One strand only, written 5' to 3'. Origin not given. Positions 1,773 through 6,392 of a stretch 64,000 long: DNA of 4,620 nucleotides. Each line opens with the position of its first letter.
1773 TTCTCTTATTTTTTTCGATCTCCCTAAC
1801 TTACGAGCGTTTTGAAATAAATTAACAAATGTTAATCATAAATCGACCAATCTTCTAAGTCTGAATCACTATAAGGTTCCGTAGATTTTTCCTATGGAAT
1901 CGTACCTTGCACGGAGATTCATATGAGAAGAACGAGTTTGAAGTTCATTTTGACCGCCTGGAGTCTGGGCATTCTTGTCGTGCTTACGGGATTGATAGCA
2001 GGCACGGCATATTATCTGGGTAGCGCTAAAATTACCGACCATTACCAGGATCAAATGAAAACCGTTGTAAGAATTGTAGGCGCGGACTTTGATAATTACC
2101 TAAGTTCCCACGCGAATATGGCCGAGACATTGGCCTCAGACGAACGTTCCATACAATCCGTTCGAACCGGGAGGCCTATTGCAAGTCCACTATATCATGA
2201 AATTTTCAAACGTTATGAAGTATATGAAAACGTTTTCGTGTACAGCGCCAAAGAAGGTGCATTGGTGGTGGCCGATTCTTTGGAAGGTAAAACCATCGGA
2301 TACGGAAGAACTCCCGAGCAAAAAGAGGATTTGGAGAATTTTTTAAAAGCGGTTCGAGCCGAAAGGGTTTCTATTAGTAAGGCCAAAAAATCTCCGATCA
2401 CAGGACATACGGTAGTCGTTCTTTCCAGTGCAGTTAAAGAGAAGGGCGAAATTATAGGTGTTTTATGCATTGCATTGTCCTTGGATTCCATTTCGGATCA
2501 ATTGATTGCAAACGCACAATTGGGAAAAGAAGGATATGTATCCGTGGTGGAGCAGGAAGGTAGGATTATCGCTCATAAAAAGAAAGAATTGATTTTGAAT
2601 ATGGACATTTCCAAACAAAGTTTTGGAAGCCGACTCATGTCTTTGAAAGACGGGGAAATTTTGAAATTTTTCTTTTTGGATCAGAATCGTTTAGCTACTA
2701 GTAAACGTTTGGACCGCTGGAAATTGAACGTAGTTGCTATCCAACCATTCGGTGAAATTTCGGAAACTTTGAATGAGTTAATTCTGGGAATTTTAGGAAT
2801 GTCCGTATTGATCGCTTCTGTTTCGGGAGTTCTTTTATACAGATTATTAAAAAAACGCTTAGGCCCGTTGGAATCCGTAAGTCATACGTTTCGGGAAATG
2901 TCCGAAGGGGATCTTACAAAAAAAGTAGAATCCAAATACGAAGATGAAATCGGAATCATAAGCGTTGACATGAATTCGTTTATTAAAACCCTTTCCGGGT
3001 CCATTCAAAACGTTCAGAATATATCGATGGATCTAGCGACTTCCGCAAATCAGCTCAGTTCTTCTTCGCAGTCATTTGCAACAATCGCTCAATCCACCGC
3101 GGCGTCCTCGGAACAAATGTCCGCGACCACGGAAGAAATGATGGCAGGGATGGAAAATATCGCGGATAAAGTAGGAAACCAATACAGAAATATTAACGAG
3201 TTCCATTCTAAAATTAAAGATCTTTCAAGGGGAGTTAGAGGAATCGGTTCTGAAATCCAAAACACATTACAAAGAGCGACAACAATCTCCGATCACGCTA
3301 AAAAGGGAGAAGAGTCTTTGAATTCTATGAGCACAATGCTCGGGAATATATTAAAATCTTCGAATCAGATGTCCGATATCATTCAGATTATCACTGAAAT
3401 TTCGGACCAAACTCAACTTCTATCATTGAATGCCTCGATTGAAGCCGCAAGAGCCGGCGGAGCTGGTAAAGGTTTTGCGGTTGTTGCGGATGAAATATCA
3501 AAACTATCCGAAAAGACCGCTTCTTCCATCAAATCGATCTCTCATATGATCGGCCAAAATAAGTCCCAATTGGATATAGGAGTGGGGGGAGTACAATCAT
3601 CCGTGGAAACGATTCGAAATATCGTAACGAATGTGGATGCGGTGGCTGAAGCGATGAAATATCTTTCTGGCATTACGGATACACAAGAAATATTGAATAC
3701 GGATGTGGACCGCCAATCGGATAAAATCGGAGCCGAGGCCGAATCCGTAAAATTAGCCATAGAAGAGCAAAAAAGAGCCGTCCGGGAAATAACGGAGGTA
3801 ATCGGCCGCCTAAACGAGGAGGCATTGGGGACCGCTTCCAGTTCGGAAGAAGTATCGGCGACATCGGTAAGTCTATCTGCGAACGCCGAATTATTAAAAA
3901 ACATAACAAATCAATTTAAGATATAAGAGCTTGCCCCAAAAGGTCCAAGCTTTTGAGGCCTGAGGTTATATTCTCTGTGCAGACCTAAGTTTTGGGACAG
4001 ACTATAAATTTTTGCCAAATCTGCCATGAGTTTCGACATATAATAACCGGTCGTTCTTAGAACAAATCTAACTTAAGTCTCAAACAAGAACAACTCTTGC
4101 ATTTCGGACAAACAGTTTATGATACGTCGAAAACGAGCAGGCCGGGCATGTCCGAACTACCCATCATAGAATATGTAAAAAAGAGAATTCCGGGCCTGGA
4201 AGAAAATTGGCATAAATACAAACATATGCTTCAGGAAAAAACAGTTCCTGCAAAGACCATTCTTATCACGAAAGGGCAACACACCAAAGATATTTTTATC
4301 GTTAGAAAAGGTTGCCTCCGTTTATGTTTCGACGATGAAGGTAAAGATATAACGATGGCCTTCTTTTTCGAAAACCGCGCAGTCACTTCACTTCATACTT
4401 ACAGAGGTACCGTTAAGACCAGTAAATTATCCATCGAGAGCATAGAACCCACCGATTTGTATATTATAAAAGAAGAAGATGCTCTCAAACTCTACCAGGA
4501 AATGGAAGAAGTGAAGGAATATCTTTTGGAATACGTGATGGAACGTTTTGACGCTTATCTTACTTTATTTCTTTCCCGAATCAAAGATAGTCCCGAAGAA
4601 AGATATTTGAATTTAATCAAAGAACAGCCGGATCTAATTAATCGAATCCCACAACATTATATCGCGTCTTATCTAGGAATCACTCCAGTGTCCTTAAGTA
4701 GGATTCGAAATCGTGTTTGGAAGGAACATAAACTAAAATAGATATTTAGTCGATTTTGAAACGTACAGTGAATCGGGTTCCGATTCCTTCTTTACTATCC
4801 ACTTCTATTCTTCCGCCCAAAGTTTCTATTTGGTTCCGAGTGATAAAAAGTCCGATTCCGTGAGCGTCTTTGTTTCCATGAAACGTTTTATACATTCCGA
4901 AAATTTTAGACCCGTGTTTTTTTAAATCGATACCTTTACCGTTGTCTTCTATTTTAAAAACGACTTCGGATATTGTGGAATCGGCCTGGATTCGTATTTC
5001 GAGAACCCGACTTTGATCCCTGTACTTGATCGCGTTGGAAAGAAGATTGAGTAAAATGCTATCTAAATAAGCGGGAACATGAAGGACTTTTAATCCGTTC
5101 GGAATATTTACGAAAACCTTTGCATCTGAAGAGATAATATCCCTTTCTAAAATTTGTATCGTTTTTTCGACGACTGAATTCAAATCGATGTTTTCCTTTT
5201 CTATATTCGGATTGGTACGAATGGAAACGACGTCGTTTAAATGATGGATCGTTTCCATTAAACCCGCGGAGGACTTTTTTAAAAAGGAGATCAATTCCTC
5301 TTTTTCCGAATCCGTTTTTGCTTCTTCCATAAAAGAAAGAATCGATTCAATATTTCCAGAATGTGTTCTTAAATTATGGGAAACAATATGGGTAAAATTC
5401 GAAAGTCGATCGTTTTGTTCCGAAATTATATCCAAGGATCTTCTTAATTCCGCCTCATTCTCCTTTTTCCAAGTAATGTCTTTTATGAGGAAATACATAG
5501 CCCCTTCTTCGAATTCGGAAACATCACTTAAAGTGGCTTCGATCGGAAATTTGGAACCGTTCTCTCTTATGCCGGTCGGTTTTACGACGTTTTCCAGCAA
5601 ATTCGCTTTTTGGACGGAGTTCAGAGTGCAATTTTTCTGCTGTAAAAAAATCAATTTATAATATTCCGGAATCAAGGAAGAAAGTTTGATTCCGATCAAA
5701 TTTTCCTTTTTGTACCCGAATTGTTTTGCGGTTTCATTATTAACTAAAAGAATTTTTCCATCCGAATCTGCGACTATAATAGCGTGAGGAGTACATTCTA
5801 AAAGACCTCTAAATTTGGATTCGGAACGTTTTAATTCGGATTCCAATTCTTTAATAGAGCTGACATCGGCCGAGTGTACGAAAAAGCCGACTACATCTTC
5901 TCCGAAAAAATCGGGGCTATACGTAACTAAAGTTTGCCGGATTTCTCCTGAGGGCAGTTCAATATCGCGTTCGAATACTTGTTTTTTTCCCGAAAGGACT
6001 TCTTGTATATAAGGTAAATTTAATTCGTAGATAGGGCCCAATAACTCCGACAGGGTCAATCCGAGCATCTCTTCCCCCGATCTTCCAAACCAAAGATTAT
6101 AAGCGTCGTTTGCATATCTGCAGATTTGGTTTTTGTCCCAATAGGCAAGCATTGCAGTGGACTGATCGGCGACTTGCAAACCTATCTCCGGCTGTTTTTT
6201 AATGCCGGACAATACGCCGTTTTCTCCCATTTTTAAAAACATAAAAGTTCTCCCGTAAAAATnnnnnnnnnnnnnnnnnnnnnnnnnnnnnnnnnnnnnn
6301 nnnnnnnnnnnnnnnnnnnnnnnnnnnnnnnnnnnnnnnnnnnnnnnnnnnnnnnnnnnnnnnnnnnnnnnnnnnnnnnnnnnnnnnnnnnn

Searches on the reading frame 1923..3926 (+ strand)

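Call 10: search_protein_families(library=ncbifam, proteins=[window:1923-3926:+])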
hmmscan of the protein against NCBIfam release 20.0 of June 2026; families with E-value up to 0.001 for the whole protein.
window:1923-3926:+ (667 aa): 15 families
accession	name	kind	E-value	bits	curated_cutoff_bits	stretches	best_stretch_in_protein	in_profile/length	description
NF058645.1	MCPCtpMPsAe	equivalog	1.4e-33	116.5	900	1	260-667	179-558/558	methyl-accepting chemotaxis protein CtpM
NF047851.1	MCPCitTducer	equivalog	9.3e-31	107.5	900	2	404-588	281-465/553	methyl-accepting chemotaxis citrate transducer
NF041847.1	transduc_aer2_vibrio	equivalog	4.8e-30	104.4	1200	2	405-588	520-700/804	aerotaxis transducer Aer2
NF011622.0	PRK15048.1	equivalog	4.3e-29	102.1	900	2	402-589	278-465/553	methyl-accepting chemotaxis protein II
NF011615.0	PRK15041.1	equivalog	2.8e-27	95.6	947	2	405-589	283-467/554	methyl-accepting chemotaxis protein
NF007309.0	PRK09793.1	equivalog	2.7e-23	82.8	903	2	405-588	279-462/533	methyl-accepting chemotaxis protein IV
NF050802.1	AspChtxCcaA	equivalog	8.1e-23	80.7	1300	2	451-613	537-691/700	aspartate chemotaxis receptor CcaA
NF038263.1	prot_phos_SiaA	equivalog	4.3e-07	28.9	700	0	104-232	104-231/658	biofilm regulation protein phosphatase SiaA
NF012163.2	BaeS_SmeS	equivalog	5.7e-05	22.2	500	1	290-365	169-241/457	sensor histidine kinase efflux regulator BaeS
TIGR02169.1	SMC_prok_A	equivalog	8.3e-05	20.4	729.4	1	382-660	663-936/1165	chromosome segregation protein SMC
TIGR02168.1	SMC_prok_B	equivalog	0.0001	20.2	567.35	1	362-660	679-978/1181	chromosome segregation protein SMC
NF047515.1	SpiroCoCo_C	equivalog_domain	0.0002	20.6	125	1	355-548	79-267/313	SpiroCoCo family coiled-coil protein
NF040691.1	MtrAB_MtrB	equivalog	0.00023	20.3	450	1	287-368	191-268/507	MtrAB system histidine kinase MtrB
NF003034.1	PRK03918.1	equivalog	0.00028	19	700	1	395-634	180-421/878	DNA double-strand break repair ATPase Rad50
NF007837.0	PRK10549.1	equivalog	0.00075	18.3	603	0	290-368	169-244/466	envelope stress sensor histidine kinase BaeS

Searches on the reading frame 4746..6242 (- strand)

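Call 10: search_protein_families(library=ncbifam, proteins=[window:4746-6242:-])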
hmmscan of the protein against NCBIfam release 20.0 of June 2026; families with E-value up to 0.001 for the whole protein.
window:4746-6242:- (498 aa): 79 families (the best 25 are shown)
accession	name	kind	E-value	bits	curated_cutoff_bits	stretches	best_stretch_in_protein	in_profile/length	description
NF047874.1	MASE3_PAS_HK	subfamily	6.8e-35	120.9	560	1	128-497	251-625/655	MASE3 domain-containing sensor histidine kinase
NF008468.0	PRK11360.1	equivalog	2.5e-31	108.7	646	1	128-497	254-608/616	two-component system sensor histidine kinase AtoS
NF046044.1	PnpS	equivalog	2.7e-30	105.7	400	1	129-495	42-389/390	two-component system histidine kinase PnpS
TIGR02966.1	phoR_proteo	equivalog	2.9e-28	98.8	334.2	1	139-495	3-333/333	phosphate regulon sensor histidine kinase PhoR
TIGR00229.1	sensory_box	domain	8.3e-28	97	22.9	2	138-266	1-126/126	PAS domain S-box protein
NF045595.1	HK_scytonemin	equivalog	3.8e-27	94.9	865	1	104-493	243-631/637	scytonemin biosynthesis sensor histidine kinase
NF008302.0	PRK11091.1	equivalog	4.2e-23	81.4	838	1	127-497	140-505/779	aerobic respiration two-component sensor histidine kinase ArcB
NF041777.1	sens_FixL_Rhizob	equivalog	8.9e-22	77.4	850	1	126-493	107-477/485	sensor protein FixL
NF011874.0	PRK15347.1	equivalog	1e-20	73.4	852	1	275-493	393-610/921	two component system sensor kinase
NF047465.1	hybrid_HK_LvrA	exception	5.9e-20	70.9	1200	1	245-492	560-813/819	hybrid histidine kinase/response regulator LvrA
NF033092.0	HK_WalK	equivalog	1.3e-19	70.2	725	1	129-494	245-591/594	cell wall metabolism sensor histidine kinase WalK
TIGR02956.1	TMAO_torS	equivalog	1.7e-19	69.5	676.5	1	279-495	463-680/967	TMAO reductase system sensor histidine kinase/response regulator TorS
NF007688.0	PRK10364.1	equivalog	1.9e-19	69.7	479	1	281-494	241-448/460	two-component system sensor histidine kinase ZraS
NF041947.1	LuxQ_Vibrio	equivalog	7.9e-18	63.7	1200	1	135-497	342-696/843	quorum-sensing autoinducer 2 sensor kinase/phosphatase LuxQ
NF008235.0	PRK11006.1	equivalog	1.4e-17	63.7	390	1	280-493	204-419/431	phosphate regulon sensor histidine kinase PhoR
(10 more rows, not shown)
